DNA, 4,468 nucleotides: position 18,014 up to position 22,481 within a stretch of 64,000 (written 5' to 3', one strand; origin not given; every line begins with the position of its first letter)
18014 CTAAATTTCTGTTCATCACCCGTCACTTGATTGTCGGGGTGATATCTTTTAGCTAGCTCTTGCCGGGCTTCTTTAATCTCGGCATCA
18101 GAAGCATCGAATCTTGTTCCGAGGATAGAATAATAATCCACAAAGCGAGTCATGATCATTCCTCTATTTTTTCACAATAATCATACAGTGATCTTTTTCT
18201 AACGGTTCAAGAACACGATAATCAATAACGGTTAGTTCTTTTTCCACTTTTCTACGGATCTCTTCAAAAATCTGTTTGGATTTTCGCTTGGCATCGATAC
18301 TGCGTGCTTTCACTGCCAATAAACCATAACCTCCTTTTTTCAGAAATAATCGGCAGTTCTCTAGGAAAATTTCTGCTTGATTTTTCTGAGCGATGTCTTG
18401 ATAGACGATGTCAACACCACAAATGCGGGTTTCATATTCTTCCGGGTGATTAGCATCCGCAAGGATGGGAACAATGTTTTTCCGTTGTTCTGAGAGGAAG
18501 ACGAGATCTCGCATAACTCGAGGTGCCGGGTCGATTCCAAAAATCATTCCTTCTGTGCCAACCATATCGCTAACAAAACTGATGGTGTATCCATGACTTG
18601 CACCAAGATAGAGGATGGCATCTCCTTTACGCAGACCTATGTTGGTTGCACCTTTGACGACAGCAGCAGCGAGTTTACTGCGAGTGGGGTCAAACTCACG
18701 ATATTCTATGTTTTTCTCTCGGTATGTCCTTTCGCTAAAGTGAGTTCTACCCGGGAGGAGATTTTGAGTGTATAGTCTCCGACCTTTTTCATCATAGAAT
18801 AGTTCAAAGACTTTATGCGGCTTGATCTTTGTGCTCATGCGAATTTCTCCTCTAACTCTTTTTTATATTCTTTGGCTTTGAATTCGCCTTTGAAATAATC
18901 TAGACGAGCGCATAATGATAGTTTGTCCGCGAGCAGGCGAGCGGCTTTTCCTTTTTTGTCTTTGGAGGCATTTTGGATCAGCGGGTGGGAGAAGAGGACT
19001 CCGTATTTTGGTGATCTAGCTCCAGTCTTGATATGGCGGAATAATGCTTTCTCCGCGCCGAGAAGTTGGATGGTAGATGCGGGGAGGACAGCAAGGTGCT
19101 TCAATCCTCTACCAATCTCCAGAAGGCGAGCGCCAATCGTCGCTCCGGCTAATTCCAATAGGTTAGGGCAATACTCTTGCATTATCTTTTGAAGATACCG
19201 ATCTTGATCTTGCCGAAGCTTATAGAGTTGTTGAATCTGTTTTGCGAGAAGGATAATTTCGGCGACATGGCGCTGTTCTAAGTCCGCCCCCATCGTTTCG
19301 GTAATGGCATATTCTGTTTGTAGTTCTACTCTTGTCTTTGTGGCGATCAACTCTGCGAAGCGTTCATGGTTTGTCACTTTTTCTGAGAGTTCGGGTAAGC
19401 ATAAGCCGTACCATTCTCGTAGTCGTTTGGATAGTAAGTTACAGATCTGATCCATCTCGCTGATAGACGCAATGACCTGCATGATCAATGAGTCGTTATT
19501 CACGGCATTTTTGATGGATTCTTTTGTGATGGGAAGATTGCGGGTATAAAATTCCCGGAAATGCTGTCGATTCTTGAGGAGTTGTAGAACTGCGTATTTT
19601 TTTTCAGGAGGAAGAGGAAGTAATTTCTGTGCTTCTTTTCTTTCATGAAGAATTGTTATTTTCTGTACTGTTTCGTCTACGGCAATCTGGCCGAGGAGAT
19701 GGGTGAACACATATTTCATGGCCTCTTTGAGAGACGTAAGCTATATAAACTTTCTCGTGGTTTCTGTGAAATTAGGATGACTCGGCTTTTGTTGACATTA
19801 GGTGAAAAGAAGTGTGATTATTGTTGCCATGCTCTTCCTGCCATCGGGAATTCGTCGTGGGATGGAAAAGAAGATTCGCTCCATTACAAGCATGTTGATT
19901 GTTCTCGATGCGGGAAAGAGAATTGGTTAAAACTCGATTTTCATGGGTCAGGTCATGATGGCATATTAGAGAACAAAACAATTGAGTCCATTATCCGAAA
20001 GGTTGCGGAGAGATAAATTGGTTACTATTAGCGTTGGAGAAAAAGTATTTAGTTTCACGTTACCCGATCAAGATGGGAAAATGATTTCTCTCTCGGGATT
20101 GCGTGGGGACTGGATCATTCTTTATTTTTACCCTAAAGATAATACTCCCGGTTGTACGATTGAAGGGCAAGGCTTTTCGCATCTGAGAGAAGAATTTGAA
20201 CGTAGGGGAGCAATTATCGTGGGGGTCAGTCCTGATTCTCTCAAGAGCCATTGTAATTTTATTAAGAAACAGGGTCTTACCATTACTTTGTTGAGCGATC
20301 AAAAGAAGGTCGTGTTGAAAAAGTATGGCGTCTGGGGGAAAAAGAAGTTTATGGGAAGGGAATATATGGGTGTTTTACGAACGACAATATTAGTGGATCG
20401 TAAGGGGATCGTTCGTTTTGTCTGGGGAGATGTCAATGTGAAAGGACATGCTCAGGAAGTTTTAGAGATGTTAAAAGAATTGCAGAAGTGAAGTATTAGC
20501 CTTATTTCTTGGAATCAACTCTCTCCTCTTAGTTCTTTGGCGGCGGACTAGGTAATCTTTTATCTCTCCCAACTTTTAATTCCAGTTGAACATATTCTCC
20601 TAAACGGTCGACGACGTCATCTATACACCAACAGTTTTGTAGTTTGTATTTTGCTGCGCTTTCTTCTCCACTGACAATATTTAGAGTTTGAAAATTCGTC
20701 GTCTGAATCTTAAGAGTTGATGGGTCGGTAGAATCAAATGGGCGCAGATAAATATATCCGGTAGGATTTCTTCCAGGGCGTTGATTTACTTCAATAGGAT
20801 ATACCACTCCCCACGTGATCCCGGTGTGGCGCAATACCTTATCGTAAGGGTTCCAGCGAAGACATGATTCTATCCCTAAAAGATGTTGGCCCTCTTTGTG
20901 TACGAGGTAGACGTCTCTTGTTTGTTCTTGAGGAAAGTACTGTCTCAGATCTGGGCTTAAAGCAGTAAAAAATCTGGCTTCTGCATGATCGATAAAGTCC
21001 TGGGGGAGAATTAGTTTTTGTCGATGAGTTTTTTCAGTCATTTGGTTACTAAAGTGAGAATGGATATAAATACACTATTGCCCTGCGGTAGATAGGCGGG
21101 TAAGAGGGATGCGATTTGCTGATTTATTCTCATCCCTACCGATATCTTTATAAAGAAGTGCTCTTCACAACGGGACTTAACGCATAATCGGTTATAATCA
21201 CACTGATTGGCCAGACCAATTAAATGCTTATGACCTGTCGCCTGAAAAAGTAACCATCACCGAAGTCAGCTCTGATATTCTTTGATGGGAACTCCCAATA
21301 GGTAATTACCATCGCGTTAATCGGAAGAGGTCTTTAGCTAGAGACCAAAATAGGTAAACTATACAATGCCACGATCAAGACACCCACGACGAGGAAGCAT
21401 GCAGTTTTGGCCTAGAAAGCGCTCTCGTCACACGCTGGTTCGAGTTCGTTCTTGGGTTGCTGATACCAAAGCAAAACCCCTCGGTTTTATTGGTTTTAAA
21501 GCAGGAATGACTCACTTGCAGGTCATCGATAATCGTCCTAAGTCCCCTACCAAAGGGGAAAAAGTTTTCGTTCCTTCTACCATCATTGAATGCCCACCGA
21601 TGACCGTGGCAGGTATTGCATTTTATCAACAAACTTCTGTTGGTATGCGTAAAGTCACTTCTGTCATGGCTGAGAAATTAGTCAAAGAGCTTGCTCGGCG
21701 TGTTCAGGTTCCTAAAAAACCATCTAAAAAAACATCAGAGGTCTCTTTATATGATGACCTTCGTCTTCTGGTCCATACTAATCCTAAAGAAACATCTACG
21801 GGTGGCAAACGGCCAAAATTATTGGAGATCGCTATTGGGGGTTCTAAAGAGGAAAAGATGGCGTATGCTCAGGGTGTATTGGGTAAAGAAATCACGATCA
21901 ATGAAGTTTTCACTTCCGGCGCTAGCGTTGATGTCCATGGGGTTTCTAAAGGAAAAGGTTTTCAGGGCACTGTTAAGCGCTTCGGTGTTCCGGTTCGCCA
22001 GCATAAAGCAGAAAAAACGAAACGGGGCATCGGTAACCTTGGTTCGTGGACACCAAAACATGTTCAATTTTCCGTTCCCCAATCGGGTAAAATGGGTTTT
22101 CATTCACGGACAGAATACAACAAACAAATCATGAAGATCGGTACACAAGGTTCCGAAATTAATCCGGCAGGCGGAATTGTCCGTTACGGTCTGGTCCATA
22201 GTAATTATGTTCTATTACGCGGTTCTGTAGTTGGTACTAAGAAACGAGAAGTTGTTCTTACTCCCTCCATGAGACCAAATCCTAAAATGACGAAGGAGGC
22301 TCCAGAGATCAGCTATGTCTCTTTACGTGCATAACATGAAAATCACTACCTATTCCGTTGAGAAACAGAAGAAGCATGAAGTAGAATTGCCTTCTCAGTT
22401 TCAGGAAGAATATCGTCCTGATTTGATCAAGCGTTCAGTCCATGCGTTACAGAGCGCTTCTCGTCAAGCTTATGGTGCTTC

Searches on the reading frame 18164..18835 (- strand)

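Call 34: search_protein_families(library=pfam, proteins=[window:18164-18835:-], max_evalue=0.001)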
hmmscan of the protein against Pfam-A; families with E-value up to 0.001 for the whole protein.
window:18164-18835:- (223 aa): 1 family
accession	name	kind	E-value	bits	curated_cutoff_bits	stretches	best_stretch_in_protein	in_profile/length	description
PF01269.23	Fibrillarin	-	3.4e-74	249.3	27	1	7-222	8-224/227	Fibrillarin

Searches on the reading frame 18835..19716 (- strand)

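Call 34: search_protein_families(library=pfam, proteins=[window:18835-19716:-], max_evalue=0.001)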
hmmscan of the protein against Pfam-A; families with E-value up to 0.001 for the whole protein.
window:18835-19716:- (293 aa): 1 family
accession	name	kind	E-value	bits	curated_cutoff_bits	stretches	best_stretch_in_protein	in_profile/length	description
PF01798.23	Nop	-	9.6e-54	182.7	25.4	1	86-292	3-226/228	snoRNA binding domain, fibrillarin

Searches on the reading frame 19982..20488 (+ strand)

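Call 34: search_protein_families(library=pfam, proteins=[window:19982-20488:+], max_evalue=0.001)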
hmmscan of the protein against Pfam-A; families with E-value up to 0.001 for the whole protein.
window:19982-20488:+ (169 aa): 2 families
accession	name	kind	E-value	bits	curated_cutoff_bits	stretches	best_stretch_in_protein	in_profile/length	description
PF00578.27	AhpC-TSA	-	1.6e-37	128.6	26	1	18-146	1-123/124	AhpC/TSA family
PF08534.16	Redoxin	-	6.8e-17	62.1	26.6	1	18-147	2-131/148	Redoxin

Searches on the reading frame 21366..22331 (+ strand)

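Call 34: search_protein_families(library=pfam, proteins=[window:21366-22331:+], max_evalue=0.001)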
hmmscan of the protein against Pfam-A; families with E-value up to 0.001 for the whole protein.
window:21366-22331:+ (322 aa): 1 family
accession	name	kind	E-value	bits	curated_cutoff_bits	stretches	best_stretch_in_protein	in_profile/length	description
PF00297.29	Ribosomal_L3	-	3.1e-71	240.7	22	1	2-315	2-357/369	Ribosomal protein L3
